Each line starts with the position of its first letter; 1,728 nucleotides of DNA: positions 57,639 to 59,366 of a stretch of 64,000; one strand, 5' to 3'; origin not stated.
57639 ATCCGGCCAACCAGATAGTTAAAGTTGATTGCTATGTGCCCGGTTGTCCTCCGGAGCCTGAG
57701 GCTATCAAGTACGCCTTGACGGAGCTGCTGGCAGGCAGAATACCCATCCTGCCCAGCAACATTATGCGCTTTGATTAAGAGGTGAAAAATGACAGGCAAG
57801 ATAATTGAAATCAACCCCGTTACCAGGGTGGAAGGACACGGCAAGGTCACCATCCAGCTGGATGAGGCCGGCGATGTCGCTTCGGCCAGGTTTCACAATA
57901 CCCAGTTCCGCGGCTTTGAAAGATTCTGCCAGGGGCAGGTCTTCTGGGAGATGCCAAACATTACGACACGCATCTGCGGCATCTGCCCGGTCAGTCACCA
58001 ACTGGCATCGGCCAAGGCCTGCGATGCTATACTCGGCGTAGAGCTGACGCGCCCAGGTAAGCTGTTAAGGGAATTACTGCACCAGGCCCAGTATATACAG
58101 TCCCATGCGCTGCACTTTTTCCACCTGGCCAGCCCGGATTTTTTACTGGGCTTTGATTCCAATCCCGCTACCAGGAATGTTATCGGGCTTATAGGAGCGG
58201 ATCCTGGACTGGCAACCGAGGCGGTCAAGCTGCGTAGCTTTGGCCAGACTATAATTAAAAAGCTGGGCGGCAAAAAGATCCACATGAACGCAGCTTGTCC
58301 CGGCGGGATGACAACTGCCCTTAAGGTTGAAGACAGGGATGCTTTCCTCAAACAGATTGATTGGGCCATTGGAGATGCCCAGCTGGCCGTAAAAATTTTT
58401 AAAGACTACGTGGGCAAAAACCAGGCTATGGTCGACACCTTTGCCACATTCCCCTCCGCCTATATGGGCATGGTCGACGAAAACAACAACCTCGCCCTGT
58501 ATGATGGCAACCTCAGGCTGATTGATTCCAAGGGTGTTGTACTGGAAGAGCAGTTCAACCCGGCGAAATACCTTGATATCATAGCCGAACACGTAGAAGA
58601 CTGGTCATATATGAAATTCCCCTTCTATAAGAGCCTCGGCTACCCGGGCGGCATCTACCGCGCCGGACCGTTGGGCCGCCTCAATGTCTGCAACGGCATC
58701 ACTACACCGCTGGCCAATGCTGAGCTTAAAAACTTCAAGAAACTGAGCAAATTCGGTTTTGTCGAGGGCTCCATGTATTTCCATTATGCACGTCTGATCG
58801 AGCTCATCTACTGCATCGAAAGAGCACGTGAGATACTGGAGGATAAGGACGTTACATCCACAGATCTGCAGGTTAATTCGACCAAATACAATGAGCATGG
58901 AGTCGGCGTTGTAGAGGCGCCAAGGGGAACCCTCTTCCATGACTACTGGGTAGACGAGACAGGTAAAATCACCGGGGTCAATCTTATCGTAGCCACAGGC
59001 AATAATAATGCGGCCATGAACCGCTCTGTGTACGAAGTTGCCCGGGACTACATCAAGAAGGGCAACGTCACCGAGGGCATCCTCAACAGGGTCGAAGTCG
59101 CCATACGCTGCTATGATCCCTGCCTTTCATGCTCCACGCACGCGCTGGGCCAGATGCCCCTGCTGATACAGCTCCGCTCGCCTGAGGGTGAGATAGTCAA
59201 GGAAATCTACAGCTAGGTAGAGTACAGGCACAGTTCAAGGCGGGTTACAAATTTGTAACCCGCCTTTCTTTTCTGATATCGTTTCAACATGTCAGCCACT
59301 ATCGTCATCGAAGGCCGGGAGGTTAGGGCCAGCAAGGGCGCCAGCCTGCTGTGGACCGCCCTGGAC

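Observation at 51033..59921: Cytoplasmic NAD(P)-coupled [NiFe]-hydrogenase with a NuoF-GltD fusion flavoprotein, a full-length NuoG-like subunit and a second HoxU-like ferredoxin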

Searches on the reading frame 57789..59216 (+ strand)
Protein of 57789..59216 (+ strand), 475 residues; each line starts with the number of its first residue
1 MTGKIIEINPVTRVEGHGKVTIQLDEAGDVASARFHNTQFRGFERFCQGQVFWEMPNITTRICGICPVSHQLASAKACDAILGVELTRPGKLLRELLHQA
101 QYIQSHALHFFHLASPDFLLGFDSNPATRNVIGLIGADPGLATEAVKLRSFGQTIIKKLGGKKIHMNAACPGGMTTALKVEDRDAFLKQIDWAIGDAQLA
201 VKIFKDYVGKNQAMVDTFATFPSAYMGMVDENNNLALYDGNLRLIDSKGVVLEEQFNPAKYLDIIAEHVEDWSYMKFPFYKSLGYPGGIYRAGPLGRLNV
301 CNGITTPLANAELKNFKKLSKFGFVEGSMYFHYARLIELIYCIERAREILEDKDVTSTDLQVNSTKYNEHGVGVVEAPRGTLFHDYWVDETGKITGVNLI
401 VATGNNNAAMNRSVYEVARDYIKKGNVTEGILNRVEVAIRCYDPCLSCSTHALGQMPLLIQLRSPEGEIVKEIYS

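Call 3: search_protein_families(library=pfam, proteins=[window:57789-59216:+], max_evalue=0.01)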
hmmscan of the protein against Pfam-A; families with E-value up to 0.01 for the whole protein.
window:57789-59216:+ (475 aa): 1 family
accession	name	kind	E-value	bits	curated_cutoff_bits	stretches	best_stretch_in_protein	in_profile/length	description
PF00374.24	NiFeSe_Hases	-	2.5e-33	116.3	25.8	2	41-119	1-79/508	Nickel-dependent hydrogenase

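Call 4: search_protein_families(library=ncbifam, proteins=[window:57789-59216:+], max_evalue=0.001)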
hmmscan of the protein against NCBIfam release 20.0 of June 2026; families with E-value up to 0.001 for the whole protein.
window:57789-59216:+ (475 aa): 11 families
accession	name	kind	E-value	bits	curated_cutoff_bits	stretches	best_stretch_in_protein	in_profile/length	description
NF041785.2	VhuA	equivalog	2.2e-125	418.5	800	1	6-420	4-415/418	F420-non-reducing hydrogenase Vhu subunit A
NF040828.1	sulfhyd_ShyA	equivalog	4.1e-61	207.1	700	1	5-452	2-412/415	NAD(P)-dependent hydrogenase/sulfhydrogenase 2 subunit alpha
TIGR03295.1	frhA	equivalog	8.9e-53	179.7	392.5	1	3-453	2-397/412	coenzyme F420 hydrogenase subunit alpha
NF033181.1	NiFeSe_hydrog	equivalog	3.2e-51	174.8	600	2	6-123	4-120/507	nickel-dependent hydrogenase large subunit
NF045518.1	H2_NiFeSe_large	exception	5.5e-50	170.6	780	1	6-453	4-482/485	NiFeSe hydrogenase large subunit HysA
NF040832.1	sulfhyd_HydA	equivalog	6.8e-35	121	880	1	6-452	5-423/426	NADPH-dependent hydrogenase/sulfhydrogenase 1 subunit alpha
NF007550.0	PRK10170.1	equivalog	1.8e-22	79.5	1101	2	3-121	16-134/597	Ni/Fe-hydrogenase large subunit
NF007778.0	PRK10467.1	equivalog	2.3e-22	79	969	2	5-118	4-116/567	hydrogenase 2 large subunit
NF041786.2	VhuU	equivalog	1.2e-07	31.4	70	1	428-453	4-29/45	F420-non-reducing hydrogenase selenoprotein subunit VhuU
NF004739.1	PRK06075.1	equivalog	1.9e-05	23.6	360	0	17-110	13-108/384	NADH-quinone oxidoreductase subunit D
TIGR01962.1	NuoD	equivalog_domain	0.00018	20.5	459.35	0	17-109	15-109/386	NADH dehydrogenase (quinone) subunit D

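Call 5: search_solved_structures(query=window:57789-59216:+, max_evalue=0.00001)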
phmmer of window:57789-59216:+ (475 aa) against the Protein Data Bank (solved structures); distinct sequences matched with E-value up to 0.00001: 68 (the best 60 are shown).
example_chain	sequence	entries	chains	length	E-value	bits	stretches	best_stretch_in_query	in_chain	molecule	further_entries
7t2r_D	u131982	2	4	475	6.2e-170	569.1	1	6-473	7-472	NiFe hydrogenase large subunit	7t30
5xf9_D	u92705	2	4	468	4.9e-119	401.3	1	6-451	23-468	NAD-reducing hydrogenase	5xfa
5odc_F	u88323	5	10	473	4.8e-115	388.1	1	7-457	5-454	Methyl-viologen reducing hydrogenase subunit A | Methyl-viologen reducing hydrogenase, subunit A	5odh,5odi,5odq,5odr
9sw2_F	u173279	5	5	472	3.7e-113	381.9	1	7-473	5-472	F420-non-reducing hydrogenase subunit A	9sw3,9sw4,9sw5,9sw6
9sfi_g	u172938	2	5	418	1.6e-109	369.9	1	6-419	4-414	Coenzyme F420-reducing hydrogenase, alpha subunit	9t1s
5jsu_B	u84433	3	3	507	1.4e-37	132.7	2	5-176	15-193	Periplasmic [NiFeSe] hydrogenase, large subunit, selenocysteine-containing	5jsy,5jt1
6rtp_B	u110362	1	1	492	4.2e-36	127.8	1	5-176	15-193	Periplasmic [NiFeSe] hydrogenase, large subunit, selenocysteine-containing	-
5jsh_B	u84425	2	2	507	4.5e-36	127.8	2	5-176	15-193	Periplasmic [NiFeSe] hydrogenase, large subunit, selenocysteine-containing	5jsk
6z8m_B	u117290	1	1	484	1e-35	126.6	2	5-176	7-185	Periplasmic [NiFeSe] hydrogenase, large subunit, selenocysteine-containing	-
6ruc_B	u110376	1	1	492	1.1e-35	126.5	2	5-176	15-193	Periplasmic [NiFeSe] hydrogenase, large subunit, selenocysteine-containing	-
6z8o_B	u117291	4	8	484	2.7e-35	125.2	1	5-176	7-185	Periplasmic [NiFeSe] hydrogenase, large subunit, selenocysteine-containing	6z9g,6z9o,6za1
6ru9_B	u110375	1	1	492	2.9e-35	125.1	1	5-176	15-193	Periplasmic [NiFeSe] hydrogenase, large subunit, selenocysteine-containing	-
3ze6_B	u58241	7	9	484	3.7e-35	124.7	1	5-176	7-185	PERIPLASMIC [NIFESE] HYDROGENASE, LARGE SUBUNIT, SELENOCYS SELENOCYSTEINE-CONTAINING | PERIPLASMIC [NIFESE] HYDROGENASE, LARGE SUBUNIT, SELENOCYSTEINE-CONTAININ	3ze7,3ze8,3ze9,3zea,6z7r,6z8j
2wpn_B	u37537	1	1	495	4.1e-35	124.6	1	5-176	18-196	PERIPLASMIC [NIFESE] HYDROGENASE, LARGE SUBUNIT, SELENOCYSTEINE-CONTAINING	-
9r51_A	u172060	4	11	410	5.9e-34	120.8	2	3-176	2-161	F420-reducing [NiFe]-hydrogenase from Methanothermococcus thermolithotrophicus subunit alp | F420-reducing [NiFe]-hydrogenase from Methanothermococcus thermolit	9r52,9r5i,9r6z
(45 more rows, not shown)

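Call 45: list_cluster_members(proteins=[P0001, window:57789-59216:+, window:59289-59921:+, window:55260-57221:+, window:51581-52093:+, window:57242-57778:+])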
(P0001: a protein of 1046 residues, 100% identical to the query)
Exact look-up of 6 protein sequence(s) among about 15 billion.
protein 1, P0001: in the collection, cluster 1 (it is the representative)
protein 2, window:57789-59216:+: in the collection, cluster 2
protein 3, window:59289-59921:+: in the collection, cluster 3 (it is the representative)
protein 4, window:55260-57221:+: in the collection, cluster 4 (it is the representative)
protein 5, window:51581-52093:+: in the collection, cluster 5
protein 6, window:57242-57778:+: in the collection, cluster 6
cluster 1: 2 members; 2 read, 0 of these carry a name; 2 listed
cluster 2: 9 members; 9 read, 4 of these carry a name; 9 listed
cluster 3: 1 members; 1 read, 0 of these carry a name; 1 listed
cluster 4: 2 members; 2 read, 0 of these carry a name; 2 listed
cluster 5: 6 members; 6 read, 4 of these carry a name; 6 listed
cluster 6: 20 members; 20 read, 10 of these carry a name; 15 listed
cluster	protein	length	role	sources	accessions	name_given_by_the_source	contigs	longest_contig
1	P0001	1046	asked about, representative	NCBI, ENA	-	-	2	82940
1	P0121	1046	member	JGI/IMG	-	-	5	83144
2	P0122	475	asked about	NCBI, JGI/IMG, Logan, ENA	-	-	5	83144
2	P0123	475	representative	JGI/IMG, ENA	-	-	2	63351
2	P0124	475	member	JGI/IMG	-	NAD-reducing hydrogenase large subunit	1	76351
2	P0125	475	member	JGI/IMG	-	NAD-reducing hydrogenase large subunit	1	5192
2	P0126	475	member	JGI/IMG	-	NAD-reducing hydrogenase large subunit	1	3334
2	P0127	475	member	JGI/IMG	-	NAD-reducing hydrogenase large subunit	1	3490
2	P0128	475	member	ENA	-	-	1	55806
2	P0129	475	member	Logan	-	-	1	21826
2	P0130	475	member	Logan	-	-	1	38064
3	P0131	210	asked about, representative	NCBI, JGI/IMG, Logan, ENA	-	-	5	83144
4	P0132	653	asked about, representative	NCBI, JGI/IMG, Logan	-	-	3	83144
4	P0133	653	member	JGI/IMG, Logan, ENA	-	-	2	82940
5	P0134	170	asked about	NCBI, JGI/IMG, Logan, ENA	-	-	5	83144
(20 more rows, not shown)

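Call 56: search_solved_structures(query=window:57789-59216:+, max_evalue=1e-100, show_alignments=3)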
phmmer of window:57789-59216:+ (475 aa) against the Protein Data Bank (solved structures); distinct sequences matched with E-value up to 1e-100: 5.
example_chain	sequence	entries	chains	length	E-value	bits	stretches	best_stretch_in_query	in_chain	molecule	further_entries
7t2r_D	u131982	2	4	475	6.2e-170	569.1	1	6-473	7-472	NiFe hydrogenase large subunit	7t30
5xf9_D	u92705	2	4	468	4.9e-119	401.3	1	6-451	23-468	NAD-reducing hydrogenase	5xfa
5odc_F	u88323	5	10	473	4.8e-115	388.1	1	7-457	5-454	Methyl-viologen reducing hydrogenase subunit A | Methyl-viologen reducing hydrogenase, subunit A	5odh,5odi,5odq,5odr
9sw2_F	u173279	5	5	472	3.7e-113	381.9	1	7-473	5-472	F420-non-reducing hydrogenase subunit A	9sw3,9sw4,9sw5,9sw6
9sfi_g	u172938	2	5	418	1.6e-109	369.9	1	6-419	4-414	Coenzyme F420-reducing hydrogenase, alpha subunit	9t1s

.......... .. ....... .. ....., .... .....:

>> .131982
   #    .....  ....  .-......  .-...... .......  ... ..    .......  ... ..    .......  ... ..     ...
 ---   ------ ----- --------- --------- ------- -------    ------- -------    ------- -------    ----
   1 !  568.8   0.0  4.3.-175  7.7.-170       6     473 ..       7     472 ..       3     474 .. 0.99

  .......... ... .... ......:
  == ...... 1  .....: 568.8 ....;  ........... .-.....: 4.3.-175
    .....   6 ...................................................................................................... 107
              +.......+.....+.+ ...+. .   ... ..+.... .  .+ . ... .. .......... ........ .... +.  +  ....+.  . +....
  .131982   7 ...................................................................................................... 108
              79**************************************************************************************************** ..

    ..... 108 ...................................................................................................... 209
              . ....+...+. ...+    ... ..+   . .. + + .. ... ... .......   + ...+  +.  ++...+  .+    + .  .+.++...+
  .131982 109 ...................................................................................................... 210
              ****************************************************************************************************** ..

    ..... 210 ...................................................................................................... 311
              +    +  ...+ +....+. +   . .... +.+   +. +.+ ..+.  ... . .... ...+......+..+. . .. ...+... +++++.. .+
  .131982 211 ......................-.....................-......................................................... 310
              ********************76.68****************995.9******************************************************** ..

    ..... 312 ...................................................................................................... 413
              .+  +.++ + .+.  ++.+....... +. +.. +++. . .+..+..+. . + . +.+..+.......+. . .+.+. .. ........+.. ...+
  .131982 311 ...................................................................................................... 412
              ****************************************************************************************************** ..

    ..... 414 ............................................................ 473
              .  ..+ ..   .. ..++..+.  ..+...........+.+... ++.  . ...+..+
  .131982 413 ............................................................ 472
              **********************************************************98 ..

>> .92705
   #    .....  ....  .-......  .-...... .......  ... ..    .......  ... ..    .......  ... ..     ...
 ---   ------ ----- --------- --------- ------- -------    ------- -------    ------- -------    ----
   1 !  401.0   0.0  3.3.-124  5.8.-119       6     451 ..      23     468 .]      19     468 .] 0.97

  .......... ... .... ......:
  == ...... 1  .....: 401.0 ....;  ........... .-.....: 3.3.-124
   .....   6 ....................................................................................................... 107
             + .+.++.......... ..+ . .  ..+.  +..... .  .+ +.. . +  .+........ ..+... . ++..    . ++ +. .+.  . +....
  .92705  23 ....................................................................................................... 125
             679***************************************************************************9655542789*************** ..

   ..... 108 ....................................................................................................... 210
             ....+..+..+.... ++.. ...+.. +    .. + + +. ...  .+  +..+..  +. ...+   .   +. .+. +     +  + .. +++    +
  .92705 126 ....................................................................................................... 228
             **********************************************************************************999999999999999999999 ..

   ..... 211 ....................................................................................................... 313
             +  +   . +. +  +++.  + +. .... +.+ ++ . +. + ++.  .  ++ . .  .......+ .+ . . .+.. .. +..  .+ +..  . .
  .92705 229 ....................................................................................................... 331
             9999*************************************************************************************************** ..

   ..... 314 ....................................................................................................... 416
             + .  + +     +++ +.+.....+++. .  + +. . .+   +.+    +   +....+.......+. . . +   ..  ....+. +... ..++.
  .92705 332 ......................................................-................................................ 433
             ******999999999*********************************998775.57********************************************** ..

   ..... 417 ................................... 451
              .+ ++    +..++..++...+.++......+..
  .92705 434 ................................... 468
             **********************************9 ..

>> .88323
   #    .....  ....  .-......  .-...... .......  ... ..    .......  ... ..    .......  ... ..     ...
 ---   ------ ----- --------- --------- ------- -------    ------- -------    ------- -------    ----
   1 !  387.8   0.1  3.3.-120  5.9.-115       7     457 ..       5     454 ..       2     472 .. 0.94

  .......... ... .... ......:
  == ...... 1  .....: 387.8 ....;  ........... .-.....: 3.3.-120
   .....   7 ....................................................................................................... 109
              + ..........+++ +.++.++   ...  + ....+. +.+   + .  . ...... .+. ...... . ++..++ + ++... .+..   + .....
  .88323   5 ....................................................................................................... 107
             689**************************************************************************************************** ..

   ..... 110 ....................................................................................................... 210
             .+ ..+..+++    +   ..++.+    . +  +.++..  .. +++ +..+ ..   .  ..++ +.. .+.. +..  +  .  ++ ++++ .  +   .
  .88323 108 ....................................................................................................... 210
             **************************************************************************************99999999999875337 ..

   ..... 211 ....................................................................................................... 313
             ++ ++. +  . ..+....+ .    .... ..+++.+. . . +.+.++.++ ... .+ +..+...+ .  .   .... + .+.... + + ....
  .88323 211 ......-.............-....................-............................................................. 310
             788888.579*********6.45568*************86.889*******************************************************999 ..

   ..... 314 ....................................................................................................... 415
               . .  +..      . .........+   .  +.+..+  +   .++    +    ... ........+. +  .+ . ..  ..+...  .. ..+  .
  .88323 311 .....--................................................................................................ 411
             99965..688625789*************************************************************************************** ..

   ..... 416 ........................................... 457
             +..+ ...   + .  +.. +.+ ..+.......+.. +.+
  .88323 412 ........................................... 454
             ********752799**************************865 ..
